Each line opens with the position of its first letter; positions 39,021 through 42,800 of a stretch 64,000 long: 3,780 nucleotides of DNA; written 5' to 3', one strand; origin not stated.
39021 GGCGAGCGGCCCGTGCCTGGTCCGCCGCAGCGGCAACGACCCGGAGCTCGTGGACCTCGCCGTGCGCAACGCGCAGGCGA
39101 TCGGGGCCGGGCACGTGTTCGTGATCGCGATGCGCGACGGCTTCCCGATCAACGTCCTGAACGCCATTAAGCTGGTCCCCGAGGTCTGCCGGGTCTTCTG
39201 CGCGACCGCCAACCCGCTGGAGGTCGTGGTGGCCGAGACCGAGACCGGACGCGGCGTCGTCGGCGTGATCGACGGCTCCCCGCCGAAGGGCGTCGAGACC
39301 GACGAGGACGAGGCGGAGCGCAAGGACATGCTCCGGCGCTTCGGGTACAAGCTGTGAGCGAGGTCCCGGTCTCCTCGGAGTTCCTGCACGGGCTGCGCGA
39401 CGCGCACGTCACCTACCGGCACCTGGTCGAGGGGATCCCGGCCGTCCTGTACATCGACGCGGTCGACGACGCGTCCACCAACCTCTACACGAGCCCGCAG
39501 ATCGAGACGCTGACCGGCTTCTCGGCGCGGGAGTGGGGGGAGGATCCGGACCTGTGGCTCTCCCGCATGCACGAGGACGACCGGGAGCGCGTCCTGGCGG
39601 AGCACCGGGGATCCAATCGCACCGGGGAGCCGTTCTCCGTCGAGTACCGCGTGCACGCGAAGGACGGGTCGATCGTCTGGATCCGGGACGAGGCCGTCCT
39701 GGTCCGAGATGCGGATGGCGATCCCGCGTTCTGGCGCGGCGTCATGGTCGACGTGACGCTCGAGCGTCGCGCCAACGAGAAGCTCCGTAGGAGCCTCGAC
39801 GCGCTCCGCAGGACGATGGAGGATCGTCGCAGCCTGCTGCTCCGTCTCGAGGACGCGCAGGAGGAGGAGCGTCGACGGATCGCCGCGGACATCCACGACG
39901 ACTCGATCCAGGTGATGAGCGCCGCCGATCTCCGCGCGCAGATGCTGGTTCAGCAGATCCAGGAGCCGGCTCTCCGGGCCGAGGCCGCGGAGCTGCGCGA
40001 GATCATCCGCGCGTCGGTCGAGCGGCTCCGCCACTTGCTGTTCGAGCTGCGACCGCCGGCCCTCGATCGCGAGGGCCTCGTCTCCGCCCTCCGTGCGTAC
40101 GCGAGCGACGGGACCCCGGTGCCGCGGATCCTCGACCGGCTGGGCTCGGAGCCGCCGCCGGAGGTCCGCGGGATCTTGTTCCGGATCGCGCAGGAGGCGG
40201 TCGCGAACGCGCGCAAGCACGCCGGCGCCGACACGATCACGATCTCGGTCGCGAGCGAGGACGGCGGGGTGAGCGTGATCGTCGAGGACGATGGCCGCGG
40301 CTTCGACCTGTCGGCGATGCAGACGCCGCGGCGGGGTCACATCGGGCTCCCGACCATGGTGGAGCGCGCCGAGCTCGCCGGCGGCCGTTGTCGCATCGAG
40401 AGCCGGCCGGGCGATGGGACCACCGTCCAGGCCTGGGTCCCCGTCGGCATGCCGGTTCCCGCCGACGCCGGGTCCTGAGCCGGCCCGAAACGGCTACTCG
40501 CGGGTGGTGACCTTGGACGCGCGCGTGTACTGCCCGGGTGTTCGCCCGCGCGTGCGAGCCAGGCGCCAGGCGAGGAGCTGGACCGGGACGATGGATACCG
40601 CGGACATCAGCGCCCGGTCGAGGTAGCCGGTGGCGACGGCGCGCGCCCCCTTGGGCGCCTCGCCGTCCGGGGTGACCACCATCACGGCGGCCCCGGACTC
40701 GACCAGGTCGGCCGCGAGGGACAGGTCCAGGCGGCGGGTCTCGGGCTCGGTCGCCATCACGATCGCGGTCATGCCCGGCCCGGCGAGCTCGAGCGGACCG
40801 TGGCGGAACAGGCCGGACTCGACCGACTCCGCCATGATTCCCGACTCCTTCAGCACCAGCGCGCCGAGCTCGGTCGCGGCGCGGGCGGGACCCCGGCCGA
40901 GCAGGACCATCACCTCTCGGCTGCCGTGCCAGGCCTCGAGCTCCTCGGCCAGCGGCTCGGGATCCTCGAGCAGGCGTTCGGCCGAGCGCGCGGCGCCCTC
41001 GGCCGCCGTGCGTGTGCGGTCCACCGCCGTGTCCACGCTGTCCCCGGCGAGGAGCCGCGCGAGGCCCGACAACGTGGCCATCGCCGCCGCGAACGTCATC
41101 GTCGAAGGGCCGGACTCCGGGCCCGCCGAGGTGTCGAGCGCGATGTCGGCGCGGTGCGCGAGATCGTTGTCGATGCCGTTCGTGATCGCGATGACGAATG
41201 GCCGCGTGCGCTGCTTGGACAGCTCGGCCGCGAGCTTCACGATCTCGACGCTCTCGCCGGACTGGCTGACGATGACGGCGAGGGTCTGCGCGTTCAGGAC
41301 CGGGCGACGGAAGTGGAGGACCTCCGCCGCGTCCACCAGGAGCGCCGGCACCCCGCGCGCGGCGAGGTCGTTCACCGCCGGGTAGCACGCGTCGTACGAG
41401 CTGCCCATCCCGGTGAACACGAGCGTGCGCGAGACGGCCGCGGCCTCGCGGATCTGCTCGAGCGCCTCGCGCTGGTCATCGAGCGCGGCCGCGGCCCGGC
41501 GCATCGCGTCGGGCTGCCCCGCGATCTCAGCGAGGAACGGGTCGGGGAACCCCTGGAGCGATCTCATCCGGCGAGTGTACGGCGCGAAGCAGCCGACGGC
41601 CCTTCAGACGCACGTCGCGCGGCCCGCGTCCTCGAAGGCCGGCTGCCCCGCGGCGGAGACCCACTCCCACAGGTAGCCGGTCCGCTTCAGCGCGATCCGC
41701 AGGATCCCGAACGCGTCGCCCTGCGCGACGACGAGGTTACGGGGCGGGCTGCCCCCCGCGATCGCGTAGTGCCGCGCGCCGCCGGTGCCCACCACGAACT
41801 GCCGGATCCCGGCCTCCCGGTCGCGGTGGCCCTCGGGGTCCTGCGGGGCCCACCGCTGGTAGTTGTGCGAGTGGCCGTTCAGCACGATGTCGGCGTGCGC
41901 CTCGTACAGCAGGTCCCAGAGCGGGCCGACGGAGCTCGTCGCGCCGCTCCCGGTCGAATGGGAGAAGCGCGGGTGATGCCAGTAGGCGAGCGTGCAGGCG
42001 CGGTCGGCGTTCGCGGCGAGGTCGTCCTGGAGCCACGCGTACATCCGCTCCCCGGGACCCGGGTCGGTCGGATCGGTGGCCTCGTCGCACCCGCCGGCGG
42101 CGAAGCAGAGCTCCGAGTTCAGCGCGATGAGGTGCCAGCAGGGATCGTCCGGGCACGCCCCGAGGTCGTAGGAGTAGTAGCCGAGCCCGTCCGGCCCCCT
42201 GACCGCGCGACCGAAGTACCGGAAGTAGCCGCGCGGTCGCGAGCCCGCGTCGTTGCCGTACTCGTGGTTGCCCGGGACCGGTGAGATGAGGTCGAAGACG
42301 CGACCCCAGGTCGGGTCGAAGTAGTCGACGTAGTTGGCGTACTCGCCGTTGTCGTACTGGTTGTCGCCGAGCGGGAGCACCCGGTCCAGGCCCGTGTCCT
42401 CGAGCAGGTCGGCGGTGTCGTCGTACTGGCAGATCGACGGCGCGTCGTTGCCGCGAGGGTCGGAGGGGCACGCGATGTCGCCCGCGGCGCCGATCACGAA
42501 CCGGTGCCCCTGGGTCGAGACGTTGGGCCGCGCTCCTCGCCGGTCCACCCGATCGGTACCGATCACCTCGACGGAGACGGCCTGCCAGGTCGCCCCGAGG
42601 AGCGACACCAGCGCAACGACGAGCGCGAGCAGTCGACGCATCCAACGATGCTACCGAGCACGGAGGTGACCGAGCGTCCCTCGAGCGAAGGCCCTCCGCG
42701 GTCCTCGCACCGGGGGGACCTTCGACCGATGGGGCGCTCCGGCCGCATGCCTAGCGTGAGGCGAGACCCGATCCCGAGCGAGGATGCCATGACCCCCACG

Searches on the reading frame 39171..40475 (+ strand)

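Call 61: search_protein_families(library=pfam, proteins=[window:39171-40475:+], max_evalue=0.0001)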
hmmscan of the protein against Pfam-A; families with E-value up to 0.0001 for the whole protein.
window:39171-40475:+ (435 aa): 5 families
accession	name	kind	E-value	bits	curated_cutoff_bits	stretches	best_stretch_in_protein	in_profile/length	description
PF08447.18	PAS_3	-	4.7e-22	78.5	25.6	1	105-192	2-89/89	PAS fold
PF02518.31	HATPase_c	-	7.4e-15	55.8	26.4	1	336-425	6-109/111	Histidine kinase-, DNA gyrase B-, and HSP90-like ATPase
PF07730.19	HisKA_3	-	1e-10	42.4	24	1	233-298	1-68/68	Histidine kinase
PF13581.12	HATPase_c_2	-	1.5e-05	25.4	27.4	1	339-390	35-91/127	Histidine kinase-like ATPase domain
PF00989.32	PAS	-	3.1e-05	24.4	22.6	0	97-192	16-110/113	PAS fold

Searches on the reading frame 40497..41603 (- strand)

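Call 61: search_protein_families(library=pfam, proteins=[window:40497-41603:-], max_evalue=0.0001)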
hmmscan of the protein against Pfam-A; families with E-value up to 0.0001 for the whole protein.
window:40497-41603:- (369 aa): 1 family
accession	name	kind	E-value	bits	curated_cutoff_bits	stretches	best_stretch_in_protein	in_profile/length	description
PF01380.27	SIS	-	2.7e-23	82.7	25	2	58-179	5-126/131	SIS domain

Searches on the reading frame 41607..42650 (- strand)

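Call 61: search_protein_families(library=pfam, proteins=[window:41607-42650:-], max_evalue=0.0001)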
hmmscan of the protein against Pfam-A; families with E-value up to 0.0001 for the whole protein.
window:41607-42650:- (348 aa): 1 family
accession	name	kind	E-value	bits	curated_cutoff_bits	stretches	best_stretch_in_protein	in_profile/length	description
PF00149.33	Metallophos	-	3.8e-11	44.2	21.5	1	56-264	6-191/191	Calcineurin-like phosphoesterase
